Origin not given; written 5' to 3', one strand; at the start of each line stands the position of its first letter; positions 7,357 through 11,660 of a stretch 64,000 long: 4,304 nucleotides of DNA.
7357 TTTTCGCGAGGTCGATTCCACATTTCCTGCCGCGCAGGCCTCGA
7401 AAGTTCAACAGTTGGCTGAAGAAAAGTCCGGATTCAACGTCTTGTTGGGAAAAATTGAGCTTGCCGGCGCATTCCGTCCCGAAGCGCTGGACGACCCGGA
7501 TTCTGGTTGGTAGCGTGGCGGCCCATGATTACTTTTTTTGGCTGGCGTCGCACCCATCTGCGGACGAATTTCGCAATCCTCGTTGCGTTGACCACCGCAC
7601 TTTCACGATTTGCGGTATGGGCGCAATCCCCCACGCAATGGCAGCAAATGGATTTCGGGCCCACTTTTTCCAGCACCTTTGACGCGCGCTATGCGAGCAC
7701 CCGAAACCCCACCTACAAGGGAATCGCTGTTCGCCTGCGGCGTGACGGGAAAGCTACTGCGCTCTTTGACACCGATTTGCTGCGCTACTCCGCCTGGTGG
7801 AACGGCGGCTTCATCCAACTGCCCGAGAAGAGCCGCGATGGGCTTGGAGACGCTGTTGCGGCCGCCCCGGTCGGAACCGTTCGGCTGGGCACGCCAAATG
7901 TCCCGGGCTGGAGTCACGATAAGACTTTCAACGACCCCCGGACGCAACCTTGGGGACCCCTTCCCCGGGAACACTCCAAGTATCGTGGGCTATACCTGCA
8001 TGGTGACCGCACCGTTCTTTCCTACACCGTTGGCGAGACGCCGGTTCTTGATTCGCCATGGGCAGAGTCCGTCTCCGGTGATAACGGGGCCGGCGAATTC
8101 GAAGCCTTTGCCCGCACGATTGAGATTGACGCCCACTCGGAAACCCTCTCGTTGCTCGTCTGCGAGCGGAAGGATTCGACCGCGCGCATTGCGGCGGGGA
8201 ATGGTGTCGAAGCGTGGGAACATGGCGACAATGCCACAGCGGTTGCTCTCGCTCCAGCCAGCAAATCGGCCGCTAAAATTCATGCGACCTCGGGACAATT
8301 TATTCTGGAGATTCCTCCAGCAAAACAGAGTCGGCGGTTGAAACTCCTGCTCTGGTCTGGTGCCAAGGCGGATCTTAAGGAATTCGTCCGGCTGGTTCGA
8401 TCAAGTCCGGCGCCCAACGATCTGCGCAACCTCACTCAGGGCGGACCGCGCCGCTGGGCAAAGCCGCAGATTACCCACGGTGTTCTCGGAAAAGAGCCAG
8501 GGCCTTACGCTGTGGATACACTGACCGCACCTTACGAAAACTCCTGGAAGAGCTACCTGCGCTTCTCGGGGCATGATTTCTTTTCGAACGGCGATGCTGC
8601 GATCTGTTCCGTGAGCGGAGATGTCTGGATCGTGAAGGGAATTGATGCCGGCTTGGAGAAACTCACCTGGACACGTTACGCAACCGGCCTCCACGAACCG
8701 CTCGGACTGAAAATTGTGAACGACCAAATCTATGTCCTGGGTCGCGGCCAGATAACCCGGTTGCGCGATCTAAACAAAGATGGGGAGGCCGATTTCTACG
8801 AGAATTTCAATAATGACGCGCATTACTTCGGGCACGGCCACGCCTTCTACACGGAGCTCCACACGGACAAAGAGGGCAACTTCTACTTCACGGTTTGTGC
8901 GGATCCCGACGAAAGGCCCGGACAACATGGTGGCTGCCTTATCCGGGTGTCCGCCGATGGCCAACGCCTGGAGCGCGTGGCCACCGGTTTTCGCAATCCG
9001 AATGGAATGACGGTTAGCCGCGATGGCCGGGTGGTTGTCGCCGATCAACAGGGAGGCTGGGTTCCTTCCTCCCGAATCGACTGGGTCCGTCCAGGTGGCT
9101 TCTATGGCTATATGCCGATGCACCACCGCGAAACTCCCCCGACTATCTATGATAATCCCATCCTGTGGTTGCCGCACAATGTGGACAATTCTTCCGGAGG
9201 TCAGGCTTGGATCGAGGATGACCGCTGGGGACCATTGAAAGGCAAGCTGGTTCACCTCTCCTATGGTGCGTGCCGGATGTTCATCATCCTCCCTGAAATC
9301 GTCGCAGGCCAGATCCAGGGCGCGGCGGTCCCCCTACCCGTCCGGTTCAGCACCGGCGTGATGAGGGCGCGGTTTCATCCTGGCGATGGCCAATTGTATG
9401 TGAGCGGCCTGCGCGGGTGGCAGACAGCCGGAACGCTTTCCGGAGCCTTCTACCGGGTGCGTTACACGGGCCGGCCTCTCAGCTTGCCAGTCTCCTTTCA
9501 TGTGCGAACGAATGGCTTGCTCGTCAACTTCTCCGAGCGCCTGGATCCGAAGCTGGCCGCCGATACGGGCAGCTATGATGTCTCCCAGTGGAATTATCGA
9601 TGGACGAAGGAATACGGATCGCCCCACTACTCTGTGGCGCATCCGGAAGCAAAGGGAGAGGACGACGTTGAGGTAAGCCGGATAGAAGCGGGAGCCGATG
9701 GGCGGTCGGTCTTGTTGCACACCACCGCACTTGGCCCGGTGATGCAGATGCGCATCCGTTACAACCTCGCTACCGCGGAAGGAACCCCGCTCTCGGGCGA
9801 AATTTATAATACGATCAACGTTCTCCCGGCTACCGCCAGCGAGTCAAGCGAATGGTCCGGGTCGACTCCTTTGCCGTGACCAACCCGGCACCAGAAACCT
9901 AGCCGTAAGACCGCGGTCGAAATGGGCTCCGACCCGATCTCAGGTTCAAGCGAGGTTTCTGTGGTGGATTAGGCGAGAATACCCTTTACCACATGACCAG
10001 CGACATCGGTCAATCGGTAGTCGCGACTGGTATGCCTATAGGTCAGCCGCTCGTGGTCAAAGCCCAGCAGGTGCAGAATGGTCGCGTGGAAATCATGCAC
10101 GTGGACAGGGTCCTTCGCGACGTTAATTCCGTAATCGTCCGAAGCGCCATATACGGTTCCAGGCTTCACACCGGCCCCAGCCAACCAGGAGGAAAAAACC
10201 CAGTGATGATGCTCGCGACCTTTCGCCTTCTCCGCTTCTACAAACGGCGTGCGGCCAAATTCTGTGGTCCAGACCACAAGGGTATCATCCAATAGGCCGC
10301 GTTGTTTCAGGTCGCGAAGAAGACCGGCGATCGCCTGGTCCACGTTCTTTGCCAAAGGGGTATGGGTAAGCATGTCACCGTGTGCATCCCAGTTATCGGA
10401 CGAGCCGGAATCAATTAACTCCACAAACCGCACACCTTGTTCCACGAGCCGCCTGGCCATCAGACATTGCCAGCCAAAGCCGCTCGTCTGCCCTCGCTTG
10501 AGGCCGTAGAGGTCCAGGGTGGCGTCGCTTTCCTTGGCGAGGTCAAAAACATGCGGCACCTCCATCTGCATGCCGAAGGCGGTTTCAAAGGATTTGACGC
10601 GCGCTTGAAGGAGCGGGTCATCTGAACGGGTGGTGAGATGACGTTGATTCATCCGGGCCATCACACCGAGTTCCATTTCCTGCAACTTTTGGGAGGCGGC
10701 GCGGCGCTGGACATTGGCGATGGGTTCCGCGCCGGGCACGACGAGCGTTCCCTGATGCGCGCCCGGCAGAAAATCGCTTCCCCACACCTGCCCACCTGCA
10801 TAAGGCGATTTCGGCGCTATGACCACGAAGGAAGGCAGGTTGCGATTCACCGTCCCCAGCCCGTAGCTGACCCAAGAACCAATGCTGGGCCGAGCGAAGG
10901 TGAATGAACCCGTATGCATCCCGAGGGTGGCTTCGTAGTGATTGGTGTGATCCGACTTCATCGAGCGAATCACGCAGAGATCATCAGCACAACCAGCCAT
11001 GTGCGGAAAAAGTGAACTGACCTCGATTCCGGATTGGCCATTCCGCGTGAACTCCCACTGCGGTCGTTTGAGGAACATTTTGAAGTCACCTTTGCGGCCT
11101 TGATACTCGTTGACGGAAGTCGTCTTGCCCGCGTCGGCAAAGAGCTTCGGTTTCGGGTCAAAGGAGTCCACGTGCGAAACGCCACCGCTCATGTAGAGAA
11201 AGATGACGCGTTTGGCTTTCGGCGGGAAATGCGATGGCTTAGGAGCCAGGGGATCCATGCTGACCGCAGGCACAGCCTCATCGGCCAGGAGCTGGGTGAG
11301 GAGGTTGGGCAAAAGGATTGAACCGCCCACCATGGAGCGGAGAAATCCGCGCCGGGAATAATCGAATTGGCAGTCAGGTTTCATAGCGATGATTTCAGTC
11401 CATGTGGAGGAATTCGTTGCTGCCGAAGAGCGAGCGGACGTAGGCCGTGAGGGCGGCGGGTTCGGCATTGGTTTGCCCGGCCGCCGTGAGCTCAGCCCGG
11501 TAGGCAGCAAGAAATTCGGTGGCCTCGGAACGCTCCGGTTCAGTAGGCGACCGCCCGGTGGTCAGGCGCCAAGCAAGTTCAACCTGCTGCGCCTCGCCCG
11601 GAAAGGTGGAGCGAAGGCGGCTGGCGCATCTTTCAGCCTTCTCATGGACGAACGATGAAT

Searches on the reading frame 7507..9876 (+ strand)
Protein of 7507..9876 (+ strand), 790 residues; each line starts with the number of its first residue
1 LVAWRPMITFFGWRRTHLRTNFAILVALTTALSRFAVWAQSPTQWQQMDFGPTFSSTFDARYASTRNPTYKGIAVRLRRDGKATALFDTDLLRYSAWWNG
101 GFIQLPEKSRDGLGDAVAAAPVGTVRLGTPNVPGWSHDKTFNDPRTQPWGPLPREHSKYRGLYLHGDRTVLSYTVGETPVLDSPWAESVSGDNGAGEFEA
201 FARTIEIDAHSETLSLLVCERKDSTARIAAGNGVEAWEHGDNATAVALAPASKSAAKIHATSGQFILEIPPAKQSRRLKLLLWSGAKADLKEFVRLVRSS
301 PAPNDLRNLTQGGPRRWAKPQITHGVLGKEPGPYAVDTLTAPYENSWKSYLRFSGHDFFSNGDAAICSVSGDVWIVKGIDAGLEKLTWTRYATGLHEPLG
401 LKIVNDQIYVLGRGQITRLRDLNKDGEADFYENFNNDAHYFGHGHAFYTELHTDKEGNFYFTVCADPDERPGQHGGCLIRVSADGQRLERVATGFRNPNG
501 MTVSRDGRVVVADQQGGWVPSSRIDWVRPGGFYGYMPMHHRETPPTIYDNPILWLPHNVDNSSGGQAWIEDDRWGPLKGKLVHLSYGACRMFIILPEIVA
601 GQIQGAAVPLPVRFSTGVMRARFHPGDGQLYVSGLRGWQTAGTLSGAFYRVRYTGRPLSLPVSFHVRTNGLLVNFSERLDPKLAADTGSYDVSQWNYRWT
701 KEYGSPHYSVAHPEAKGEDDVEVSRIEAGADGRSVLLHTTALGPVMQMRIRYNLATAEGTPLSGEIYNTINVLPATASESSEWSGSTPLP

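Call 89: search_protein_families(library=pfam, proteins=[window:7507-9876:+], max_evalue=0.001)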
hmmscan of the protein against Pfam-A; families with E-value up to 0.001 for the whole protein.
window:7507-9876:+ (790 aa): 2 families
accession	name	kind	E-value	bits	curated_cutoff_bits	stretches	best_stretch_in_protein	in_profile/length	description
PF20601.3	DUF6797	-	3e-30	105.3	24.9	1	85-182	1-96/96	Domain of unknown function (DUF6797)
PF08450.18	SGL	-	1.1e-06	28.9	26.3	1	451-510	91-148/246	SMP-30/Gluconolactonase/LRE-like region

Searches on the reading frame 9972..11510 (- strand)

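Call 14: search_protein_families(library=pfam, proteins=[window:9972-11510:-], max_evalue=0.001)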
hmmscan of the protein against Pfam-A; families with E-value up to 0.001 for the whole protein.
window:9972-11510:- (513 aa): 1 family
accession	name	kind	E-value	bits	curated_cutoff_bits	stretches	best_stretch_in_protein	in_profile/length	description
PF07394.17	DUF1501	-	2.1e-137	458.9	27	1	99-512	1-390/390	Protein of unknown function (DUF1501)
